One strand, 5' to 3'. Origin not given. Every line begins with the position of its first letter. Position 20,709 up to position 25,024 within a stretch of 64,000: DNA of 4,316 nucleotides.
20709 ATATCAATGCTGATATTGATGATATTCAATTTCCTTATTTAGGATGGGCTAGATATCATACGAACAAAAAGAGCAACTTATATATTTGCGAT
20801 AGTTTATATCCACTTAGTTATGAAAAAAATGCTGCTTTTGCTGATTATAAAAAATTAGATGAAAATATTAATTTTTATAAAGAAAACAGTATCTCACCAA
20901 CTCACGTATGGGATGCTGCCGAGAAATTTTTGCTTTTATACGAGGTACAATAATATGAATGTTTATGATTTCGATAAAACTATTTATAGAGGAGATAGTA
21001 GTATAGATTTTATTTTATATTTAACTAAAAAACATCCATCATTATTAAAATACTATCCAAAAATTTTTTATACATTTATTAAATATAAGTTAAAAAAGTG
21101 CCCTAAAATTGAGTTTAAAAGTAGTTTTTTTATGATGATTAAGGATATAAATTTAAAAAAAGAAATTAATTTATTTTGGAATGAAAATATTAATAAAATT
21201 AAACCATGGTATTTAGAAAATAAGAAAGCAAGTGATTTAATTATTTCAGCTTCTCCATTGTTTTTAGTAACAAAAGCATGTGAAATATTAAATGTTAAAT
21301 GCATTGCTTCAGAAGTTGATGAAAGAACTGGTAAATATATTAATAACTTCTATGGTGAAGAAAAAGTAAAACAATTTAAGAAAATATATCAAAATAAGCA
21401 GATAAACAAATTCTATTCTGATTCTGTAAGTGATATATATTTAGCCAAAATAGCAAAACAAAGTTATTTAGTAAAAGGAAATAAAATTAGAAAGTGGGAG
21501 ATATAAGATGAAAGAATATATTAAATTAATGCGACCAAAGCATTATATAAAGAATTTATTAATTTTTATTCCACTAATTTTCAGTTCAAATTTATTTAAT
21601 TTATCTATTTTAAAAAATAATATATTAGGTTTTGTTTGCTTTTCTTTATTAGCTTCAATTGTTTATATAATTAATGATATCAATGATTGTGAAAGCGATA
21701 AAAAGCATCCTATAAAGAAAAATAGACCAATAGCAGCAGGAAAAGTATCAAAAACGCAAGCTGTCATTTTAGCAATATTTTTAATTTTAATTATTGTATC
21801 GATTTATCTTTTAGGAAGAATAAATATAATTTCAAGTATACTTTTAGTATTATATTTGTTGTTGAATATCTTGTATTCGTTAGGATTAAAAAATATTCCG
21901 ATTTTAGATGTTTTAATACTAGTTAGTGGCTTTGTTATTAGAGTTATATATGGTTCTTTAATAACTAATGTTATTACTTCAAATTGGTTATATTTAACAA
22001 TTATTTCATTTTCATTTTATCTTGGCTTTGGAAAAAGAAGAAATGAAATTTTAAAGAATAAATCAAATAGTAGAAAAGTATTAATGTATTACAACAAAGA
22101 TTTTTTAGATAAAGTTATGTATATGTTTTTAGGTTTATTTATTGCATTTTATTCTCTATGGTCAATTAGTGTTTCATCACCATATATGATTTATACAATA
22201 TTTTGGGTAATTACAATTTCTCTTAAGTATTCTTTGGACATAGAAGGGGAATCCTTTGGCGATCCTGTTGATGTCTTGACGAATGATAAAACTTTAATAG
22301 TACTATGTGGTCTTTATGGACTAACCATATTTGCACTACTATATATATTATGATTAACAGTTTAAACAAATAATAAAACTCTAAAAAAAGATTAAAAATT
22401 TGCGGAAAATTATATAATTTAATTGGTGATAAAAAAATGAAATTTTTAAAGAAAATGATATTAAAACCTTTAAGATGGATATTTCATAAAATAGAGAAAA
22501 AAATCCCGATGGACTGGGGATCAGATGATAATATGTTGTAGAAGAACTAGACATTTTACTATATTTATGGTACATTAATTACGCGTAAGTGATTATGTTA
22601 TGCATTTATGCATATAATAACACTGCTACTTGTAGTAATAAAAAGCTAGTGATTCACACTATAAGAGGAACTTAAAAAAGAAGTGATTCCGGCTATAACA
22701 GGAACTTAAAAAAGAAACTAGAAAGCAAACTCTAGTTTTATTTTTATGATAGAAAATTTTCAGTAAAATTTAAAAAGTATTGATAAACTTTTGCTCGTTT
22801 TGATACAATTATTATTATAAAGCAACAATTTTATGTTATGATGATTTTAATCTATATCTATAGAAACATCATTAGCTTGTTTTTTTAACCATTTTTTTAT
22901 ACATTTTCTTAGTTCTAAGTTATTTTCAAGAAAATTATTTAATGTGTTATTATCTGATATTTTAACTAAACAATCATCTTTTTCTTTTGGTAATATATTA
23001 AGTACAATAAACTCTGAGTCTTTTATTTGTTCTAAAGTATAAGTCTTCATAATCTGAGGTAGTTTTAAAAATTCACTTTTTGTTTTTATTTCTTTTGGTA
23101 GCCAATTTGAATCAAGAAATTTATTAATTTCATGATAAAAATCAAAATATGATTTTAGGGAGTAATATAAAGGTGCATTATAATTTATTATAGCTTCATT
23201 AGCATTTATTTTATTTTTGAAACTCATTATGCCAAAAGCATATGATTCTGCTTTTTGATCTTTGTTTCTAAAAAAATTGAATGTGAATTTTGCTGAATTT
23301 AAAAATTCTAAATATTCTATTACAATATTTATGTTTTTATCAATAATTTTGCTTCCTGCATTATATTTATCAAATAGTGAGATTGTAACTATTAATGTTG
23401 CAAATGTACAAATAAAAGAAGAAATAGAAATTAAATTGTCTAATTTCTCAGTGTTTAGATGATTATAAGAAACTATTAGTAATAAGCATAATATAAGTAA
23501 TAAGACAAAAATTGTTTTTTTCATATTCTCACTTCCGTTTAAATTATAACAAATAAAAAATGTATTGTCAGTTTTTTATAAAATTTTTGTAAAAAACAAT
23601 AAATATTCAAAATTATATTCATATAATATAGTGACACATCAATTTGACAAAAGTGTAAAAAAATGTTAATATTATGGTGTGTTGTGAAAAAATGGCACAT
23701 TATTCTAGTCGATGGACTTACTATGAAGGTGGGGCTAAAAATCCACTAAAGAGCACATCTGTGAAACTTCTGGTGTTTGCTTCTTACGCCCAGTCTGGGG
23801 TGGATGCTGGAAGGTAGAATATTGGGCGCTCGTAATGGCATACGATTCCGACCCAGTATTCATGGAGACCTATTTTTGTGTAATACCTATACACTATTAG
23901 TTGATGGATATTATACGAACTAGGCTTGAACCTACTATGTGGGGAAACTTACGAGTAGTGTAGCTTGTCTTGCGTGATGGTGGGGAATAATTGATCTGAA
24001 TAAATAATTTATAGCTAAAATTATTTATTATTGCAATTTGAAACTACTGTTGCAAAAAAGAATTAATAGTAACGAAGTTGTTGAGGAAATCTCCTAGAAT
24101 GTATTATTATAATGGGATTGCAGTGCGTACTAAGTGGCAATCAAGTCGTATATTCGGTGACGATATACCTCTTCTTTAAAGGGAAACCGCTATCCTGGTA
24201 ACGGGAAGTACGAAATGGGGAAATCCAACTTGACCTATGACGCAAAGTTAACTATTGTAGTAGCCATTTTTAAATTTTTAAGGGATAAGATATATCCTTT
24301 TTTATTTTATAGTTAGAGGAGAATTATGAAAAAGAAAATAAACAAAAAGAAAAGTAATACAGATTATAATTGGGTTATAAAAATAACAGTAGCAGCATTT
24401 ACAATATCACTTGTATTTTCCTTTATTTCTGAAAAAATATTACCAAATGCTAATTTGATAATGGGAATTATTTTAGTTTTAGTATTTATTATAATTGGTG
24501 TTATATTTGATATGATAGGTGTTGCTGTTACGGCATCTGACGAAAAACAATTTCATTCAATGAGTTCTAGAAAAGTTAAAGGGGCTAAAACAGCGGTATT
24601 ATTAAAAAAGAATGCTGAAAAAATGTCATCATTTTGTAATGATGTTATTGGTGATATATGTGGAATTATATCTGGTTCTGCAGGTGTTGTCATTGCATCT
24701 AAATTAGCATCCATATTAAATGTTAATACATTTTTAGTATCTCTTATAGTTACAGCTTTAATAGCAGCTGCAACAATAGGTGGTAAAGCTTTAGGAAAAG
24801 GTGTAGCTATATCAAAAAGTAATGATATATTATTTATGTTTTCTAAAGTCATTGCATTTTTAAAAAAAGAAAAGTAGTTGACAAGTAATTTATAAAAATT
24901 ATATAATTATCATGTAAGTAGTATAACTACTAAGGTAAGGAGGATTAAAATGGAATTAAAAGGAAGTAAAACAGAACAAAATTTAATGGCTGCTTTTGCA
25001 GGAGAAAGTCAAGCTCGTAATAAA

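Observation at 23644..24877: Unannotated ~620-nt structured RNA followed by a 4-TM protein: OLE RNA / OapA-like locus (or a new large ornate RNA)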

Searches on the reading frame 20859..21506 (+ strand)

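Call 4: search_protein_families(library=pfam, proteins=[window:20859-21506:+], max_evalue=0.01)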
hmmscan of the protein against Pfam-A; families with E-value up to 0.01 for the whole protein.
window:20859-21506:+ (215 aa): 1 family
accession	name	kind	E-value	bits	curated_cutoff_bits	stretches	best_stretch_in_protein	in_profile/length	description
PF12710.13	HAD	-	1.7e-10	42.1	27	1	35-197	2-189/189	haloacid dehalogenase-like hydrolase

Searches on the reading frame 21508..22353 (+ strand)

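Call 4: search_protein_families(library=pfam, proteins=[window:21508-22353:+], max_evalue=0.01)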
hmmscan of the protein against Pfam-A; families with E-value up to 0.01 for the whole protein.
window:21508-22353:+ (281 aa): 1 family
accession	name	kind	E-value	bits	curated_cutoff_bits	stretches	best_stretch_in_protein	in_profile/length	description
PF01040.23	UbiA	-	6.3e-22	78.5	34.2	1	37-236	21-223/250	UbiA prenyltransferase family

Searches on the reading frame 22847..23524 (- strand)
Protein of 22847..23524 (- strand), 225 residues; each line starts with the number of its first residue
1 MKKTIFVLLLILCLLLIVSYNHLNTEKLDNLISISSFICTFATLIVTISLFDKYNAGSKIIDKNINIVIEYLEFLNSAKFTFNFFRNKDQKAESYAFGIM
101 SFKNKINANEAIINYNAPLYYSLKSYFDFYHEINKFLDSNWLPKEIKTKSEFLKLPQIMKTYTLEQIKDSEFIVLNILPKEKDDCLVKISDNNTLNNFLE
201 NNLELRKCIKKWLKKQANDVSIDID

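Call 4: search_protein_families(library=pfam, proteins=[window:22847-23524:-], max_evalue=0.01)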
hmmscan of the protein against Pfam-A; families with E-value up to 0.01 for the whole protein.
window:22847-23524:- (225 aa): 0 families

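Call 5: search_protein_families(library=ncbifam, proteins=[window:22847-23524:-], max_evalue=0.01)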
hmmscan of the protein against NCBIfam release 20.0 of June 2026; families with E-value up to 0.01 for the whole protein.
window:22847-23524:- (225 aa): 0 families

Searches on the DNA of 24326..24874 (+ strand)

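Call 51: search_rna_families(sources=[L005, L006, L022, L057, L068, L070], threshold=evalue, max_evalue=0.01)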
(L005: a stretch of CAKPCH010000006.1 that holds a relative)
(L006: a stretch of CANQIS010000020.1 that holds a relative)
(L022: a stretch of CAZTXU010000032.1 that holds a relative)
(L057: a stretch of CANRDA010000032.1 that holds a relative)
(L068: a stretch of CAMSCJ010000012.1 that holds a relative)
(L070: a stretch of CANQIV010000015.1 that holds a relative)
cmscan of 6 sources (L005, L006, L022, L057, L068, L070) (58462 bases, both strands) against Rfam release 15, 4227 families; matches with E-value up to 0.01: 0.
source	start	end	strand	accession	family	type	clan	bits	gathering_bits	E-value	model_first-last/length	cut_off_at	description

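Call 58: search_rna_families(sources=[L001, L002, L003, L004, L010, L015, L018, L038, L047, L055, L062, L069, L073, L060], threshold=gathering)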
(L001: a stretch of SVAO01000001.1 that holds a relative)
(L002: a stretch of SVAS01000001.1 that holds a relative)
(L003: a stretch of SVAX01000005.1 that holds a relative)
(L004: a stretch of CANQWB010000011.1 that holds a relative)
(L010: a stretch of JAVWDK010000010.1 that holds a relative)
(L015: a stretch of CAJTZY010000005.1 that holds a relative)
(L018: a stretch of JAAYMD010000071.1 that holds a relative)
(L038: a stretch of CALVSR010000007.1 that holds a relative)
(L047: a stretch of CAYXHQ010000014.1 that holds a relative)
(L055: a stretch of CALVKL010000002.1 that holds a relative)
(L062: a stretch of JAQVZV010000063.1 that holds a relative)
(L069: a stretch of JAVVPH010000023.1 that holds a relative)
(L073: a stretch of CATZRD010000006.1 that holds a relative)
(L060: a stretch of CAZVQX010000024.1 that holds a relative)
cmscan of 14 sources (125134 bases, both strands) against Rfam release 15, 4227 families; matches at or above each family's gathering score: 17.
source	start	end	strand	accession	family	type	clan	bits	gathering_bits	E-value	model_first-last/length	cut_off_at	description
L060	2912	3482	+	RF01071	OLE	Gene;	-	442.1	50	3e-126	1-616/616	no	Ornate Large Extremophilic RNA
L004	4332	4944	+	RF01071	OLE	Gene;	-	429.2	50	2.1e-122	1-616/616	no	Ornate Large Extremophilic RNA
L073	4125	4791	+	RF01071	OLE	Gene;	-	411.4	50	4e-117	1-616/616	no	Ornate Large Extremophilic RNA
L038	4341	4933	+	RF01071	OLE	Gene;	-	411.3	50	4.3e-117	1-616/616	no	Ornate Large Extremophilic RNA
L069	4283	4949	+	RF01071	OLE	Gene;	-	402.5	50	1.8e-114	1-616/616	no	Ornate Large Extremophilic RNA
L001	3956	4565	+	RF01071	OLE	Gene;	-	401.5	50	3.5e-114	1-616/616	no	Ornate Large Extremophilic RNA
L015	637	1243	+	RF01071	OLE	Gene;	-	398.1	50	3.6e-113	1-616/616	no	Ornate Large Extremophilic RNA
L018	1316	1884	+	RF01071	OLE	Gene;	-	396.8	50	8.9e-113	1-616/616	no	Ornate Large Extremophilic RNA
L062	3797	4344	+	RF01071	OLE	Gene;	-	395.9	50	1.6e-112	1-616/616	no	Ornate Large Extremophilic RNA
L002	4348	4956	+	RF01071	OLE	Gene;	-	394.4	50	4.5e-112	1-616/616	no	Ornate Large Extremophilic RNA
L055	4278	4889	+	RF01071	OLE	Gene;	-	387.5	50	5e-110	1-616/616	no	Ornate Large Extremophilic RNA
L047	4395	4956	+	RF01071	OLE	Gene;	-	383.6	50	6.9e-109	1-616/616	no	Ornate Large Extremophilic RNA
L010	1240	1850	+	RF01071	OLE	Gene;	-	376.2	50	1.1e-106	1-616/616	no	Ornate Large Extremophilic RNA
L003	4052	4656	+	RF01071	OLE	Gene;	-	373.7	50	6.1e-106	1-616/616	no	Ornate Large Extremophilic RNA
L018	6575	6648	+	RF00005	tRNA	Gene; tRNA;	CL00001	67.4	29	3.2e-12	1-71/71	no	tRNA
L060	6404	6477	+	RF00005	tRNA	Gene; tRNA;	CL00001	65.1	29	1.4e-11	1-71/71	no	tRNA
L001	9157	9230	+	RF00005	tRNA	Gene; tRNA;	CL00001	63.5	29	3.8e-11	1-71/71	no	tRNA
